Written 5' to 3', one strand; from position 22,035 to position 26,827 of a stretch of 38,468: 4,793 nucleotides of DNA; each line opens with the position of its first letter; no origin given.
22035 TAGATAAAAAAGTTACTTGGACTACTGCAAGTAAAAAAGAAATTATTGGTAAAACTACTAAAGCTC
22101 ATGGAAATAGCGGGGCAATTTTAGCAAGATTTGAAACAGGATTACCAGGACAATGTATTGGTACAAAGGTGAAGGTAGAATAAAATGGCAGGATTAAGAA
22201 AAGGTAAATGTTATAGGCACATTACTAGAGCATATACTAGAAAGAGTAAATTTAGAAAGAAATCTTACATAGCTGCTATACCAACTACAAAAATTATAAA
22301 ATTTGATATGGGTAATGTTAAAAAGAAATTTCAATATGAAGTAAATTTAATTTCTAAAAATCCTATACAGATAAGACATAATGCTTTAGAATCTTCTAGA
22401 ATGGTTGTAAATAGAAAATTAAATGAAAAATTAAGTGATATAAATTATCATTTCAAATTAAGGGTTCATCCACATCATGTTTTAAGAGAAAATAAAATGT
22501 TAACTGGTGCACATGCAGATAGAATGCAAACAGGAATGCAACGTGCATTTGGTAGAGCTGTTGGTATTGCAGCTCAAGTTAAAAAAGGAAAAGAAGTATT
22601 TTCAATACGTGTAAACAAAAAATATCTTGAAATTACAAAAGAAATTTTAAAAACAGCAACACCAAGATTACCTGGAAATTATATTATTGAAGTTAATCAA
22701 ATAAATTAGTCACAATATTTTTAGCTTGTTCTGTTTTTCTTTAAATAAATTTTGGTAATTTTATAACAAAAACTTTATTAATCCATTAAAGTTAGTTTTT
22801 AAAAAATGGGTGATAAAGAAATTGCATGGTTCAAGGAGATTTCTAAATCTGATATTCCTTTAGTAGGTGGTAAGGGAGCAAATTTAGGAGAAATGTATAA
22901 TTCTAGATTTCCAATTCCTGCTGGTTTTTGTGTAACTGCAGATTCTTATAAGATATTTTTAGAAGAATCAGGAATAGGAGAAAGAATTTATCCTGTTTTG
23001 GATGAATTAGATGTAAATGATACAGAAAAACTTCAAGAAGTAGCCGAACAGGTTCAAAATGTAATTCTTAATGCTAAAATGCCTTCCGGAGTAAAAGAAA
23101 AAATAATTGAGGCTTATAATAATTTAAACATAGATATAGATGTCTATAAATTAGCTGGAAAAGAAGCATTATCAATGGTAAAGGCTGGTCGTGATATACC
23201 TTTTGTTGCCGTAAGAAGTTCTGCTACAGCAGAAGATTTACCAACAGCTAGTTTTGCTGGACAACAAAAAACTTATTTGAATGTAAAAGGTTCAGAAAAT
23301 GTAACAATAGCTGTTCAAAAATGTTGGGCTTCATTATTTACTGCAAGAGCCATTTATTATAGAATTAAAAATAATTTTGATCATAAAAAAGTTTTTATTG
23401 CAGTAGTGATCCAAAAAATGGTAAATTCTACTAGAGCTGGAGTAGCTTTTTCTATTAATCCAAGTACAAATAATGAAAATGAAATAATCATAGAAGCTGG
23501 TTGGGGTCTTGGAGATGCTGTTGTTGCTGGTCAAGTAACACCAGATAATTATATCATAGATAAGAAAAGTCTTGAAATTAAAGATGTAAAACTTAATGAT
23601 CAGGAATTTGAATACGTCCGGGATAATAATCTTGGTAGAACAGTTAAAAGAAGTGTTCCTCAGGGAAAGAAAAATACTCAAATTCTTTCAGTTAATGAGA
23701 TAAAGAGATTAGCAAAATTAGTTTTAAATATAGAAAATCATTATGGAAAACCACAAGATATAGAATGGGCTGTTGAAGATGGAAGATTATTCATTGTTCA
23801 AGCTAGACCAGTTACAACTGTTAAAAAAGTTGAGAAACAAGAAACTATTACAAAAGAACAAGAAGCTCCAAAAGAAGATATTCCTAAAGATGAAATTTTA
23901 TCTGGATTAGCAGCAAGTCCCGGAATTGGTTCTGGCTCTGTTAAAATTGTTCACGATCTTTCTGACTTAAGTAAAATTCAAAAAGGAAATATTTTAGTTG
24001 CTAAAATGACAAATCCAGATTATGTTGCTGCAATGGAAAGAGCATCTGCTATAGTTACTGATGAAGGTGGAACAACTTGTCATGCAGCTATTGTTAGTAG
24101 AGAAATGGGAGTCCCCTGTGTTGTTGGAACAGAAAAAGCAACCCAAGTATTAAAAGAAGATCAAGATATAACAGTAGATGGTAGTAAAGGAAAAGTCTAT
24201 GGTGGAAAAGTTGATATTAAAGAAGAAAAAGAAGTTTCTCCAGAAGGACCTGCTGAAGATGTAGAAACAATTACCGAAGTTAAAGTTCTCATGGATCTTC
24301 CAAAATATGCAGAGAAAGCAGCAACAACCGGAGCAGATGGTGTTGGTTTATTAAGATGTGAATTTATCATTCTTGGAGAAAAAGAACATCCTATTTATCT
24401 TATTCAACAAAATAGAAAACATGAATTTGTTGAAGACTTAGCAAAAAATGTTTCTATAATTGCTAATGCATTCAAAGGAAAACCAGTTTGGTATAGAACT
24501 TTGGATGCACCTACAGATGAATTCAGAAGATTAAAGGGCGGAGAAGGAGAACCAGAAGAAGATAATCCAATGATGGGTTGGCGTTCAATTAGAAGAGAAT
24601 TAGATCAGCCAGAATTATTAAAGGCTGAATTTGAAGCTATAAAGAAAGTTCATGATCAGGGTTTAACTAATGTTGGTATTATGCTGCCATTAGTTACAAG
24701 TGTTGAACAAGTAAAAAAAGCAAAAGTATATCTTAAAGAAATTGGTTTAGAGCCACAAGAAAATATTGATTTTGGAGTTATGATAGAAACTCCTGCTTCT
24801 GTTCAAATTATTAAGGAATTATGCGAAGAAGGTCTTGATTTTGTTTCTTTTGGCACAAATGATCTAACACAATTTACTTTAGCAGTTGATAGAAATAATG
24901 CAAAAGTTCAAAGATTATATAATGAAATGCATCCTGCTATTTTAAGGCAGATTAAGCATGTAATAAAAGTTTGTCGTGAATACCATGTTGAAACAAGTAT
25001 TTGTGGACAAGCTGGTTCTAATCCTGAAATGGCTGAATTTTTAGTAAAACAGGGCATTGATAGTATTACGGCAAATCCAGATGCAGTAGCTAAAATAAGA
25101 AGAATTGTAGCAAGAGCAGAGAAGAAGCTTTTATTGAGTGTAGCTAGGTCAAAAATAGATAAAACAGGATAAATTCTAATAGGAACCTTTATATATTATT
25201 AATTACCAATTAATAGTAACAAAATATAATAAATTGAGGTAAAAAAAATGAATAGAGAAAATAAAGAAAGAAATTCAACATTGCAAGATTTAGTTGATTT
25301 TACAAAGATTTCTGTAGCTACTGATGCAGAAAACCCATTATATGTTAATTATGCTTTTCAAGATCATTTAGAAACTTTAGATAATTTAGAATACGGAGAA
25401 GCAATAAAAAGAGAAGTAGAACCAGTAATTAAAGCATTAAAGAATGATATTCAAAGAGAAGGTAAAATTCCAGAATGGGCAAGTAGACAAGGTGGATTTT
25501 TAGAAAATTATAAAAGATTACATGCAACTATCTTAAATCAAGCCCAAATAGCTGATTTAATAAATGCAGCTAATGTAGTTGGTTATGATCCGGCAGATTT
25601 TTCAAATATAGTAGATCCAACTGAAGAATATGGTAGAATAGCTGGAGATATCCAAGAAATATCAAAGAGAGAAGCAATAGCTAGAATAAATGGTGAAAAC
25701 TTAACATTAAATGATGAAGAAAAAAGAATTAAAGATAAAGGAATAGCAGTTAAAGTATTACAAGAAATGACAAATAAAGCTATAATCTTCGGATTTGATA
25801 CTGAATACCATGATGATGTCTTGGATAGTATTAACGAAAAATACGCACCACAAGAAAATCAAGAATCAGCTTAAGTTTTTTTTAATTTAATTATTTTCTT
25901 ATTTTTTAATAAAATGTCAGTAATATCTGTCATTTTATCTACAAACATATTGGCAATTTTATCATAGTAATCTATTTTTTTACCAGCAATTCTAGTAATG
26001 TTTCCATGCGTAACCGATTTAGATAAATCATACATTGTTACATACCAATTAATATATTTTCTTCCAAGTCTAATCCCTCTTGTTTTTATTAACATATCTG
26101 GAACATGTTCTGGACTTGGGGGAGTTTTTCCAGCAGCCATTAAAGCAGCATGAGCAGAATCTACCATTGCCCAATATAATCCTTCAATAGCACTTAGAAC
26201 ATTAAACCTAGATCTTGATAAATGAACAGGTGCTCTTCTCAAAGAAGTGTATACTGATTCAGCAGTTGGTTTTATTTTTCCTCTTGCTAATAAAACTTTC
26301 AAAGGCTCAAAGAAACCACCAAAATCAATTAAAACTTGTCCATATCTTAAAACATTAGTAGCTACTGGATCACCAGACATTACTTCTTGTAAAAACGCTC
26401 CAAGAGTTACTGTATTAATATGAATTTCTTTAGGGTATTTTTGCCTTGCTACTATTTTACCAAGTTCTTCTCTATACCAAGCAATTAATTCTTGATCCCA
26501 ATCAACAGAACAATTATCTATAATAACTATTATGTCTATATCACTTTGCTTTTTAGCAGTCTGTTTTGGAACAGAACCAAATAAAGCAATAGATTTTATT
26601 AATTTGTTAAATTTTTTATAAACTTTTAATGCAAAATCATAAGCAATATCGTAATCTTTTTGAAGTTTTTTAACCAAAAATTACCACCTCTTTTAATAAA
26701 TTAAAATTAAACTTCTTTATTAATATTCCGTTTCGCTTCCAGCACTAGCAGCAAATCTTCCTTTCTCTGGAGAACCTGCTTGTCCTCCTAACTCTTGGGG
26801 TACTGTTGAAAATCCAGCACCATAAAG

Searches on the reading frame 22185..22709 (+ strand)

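Call 23: search_protein_families(library=pfam, proteins=[window:22185-22709:+], max_evalue=0.001)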
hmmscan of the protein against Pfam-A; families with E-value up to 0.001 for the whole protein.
window:22185-22709:+ (174 aa): 1 family
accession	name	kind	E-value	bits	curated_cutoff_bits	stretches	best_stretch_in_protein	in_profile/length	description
PF00252.24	Ribosomal_L16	-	5.9e-27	94.6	27.9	1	19-166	2-129/132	Ribosomal protein L16p/L10e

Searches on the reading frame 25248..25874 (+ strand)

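Call 4: search_protein_families(library=pfam, proteins=[window:25248-25874:+], max_evalue=1)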
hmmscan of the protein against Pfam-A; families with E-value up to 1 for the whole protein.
window:25248-25874:+ (208 aa): 0 families

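Call 5: search_protein_families(library=ncbifam, proteins=[window:25248-25874:+], max_evalue=1)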
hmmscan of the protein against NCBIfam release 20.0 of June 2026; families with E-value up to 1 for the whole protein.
window:25248-25874:+ (208 aa): 0 families

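Call 6: search_protein_families(library=padloc, proteins=[window:25248-25874:+], max_evalue=1)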
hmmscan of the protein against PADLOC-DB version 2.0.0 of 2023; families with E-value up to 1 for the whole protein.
window:25248-25874:+ (208 aa): 0 families

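Call 7: search_protein_families(library=phrogs, proteins=[window:25248-25874:+], max_evalue=1)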
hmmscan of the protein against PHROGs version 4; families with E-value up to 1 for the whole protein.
window:25248-25874:+ (208 aa): 1 family
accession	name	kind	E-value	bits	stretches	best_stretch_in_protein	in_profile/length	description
phrog_37594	-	unknown function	0.12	13.4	0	31-73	95-136/140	-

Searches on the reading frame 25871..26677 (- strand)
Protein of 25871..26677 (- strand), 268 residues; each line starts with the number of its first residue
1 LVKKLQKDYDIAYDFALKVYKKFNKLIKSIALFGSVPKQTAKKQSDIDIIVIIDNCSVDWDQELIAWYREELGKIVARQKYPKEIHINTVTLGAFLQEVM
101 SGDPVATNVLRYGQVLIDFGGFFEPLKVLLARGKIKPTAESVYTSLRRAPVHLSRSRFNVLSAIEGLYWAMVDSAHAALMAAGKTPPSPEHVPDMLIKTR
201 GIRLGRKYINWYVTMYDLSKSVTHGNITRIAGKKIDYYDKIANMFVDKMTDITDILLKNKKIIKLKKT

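Call 4: search_protein_families(library=pfam, proteins=[window:25871-26677:-], max_evalue=1)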
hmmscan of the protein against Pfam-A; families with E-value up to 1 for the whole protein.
window:25871-26677:- (268 aa): 3 families
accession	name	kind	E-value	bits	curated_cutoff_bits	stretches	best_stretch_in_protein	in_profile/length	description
PF01909.29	NTP_transf_2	-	5.9e-08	33.4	21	1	21-77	9-66/93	Nucleotidyltransferase domain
PF18765.7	Polbeta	-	5.3e-07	30.1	26.9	1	23-64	9-49/93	Polymerase beta, Nucleotidyltransferase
PF22600.2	MTPAP-like_central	-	0.0046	17.5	27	1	27-58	41-70/139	Poly(A) RNA polymerase, mitochondrial-like, central palm domain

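Call 5: search_protein_families(library=ncbifam, proteins=[window:25871-26677:-], max_evalue=1)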
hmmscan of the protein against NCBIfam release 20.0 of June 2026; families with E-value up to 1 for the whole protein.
window:25871-26677:- (268 aa): 8 families
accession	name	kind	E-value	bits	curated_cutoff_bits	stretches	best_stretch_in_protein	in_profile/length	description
NF047752.1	MntA_antitoxin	equivalog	5.3e-06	26.3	60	1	27-64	7-42/106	type VII toxin-antitoxin system MntA family adenylyltransferase antitoxin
NF033061.1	ANT_4p_I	equivalog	0.00055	19.6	350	1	9-59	12-62/253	ANT(4')-I family aminoglycoside nucleotidyltransferase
NF012212.1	ANT_9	subfamily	0.00063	19.1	340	1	19-75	13-70/249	aminoglycoside nucleotidyltransferase ANT(9)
NF010576.0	PRK13969.1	equivalog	0.0049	15.9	556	1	80-146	213-283/335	proline racemase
NF051895.1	anti_phage_HalB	equivalog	0.014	15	190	1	30-55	2-27/211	anti-phage Hailong system nucleotidyltransferase HalB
NF000181.1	ANT_4p_Ia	exception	0.028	13.8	500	1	10-63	14-67/253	aminoglycoside O-nucleotidyltransferase ANT(4')-Ia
NF041117.1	CBASS_cyclase_b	equivalog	0.11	12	200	1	31-56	39-65/275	CBASS oligonucleotide cyclase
NF010309.0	PRK13746.1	subfamily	0.14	11.5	193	1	21-55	22-56/263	aminoglycoside adenylyltransferase family protein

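Call 6: search_protein_families(library=padloc, proteins=[window:25871-26677:-], max_evalue=1)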
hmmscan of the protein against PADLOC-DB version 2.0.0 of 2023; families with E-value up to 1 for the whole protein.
window:25871-26677:- (268 aa): 12 families
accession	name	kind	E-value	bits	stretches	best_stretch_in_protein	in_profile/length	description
PDLC04368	PDC-M05A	-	1.2e-08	33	1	21-103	101-184/201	-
PDLC04903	PDC-S09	-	1.2e-07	30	1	11-64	10-62/108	-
PDLC04906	PDC-S09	-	2.7e-07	28.9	1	21-61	20-58/98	-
PDLC04369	PDC-M05A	-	2.6e-06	25.2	1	21-116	97-183/201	-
PDLC04904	PDC-S09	-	7.2e-06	24.2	1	27-57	25-55/104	-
PDLC04902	PDC-S09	-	1.2e-05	23.6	1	27-55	21-49/97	-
PDLC04905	PDC-S09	-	6.6e-05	21.2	1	27-78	21-72/101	-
PDLC04907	PDC-S09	-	0.00013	20.1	1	14-55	16-55/114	-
PDLC04372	PDC-M05A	-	0.00023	19.5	1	21-81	70-130/167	-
PDLC00822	Cyclase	-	0.0034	14.7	1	17-74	35-98/375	oligonucleotide-cyclase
PDLC00823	Cyclase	-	0.0045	14.7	1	22-72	40-92/285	oligonucleotide-cyclase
PDLC00769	Cyclase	-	0.0095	13.4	1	18-57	34-78/261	oligonucleotide-cyclase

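Call 7: search_protein_families(library=phrogs, proteins=[window:25871-26677:-], max_evalue=1)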
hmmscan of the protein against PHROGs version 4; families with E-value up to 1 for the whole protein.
window:25871-26677:- (268 aa): 2 families
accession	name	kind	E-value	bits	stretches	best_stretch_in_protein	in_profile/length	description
phrog_13298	-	unknown function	0.052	14.8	1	216-253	38-74/83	-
phrog_388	-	DNA, RNA and nucleotide metabolism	0.13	12.3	1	30-110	41-115/351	nucleotidyltransferase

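Call 33: search_solved_structures(query=window:25871-26677:-, max_evalue=1)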
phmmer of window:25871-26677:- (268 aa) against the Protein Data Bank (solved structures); distinct sequences matched with E-value up to 1: 1.
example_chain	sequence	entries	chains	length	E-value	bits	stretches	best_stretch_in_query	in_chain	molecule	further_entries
6p01_A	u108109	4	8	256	0.42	13.3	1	10-63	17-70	Kanamycin nucleotidyltransferase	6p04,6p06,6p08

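Call 57: find_homologous_proteins(query=window:25871-26677:-, max_evalue=0.001)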
Query window:25871-26677:- (268 aa): 4039 proteins with E <= 0.001 among 4973 candidates; the best 120 are listed.
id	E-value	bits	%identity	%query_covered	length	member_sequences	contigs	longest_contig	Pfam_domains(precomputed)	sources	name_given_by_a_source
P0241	7.7e-174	594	100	100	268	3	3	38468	PF18765.8,PF01909.30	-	-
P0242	4.7e-154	529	88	95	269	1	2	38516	PF18765.8,PF01909.30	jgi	-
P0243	2.8e-120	419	72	97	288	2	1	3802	PF18765.8,PF01909.30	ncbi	-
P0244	2.1e-113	396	66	96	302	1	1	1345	PF18765.8,PF01909.30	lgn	-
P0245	5.9e-113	395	65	100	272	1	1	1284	PF18765.8,PF01909.30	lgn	-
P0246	6.1e-108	378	61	99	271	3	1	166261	PF18765.8,PF01909.30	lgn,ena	-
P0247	3.4e-107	376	65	99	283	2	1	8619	PF01909.30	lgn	-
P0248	3.6e-107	376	65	99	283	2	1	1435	PF18765.8,PF01909.30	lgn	-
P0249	4.4e-106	372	61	99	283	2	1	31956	PF18765.8,PF01909.30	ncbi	-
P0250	2.2e-104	367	60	94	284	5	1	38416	PF18765.8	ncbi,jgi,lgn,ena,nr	ncbi:MAG: hypothetical protein KKH88_03585 [Nanoarchaeota archaeon]|nr:hypothetical protein [Nanoarc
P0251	5.3e-104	365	61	99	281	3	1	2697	PF18765.8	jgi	-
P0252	5.5e-104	365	60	93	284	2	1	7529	PF18765.8,PF01909.30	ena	-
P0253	2.2e-103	363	58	100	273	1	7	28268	PF18765.8,PF01909.30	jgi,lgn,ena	-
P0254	1.4e-102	361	61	95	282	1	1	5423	PF18765.8,PF01909.30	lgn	-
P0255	2.2e-102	360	60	94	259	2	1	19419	PF18765.8,PF01909.30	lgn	-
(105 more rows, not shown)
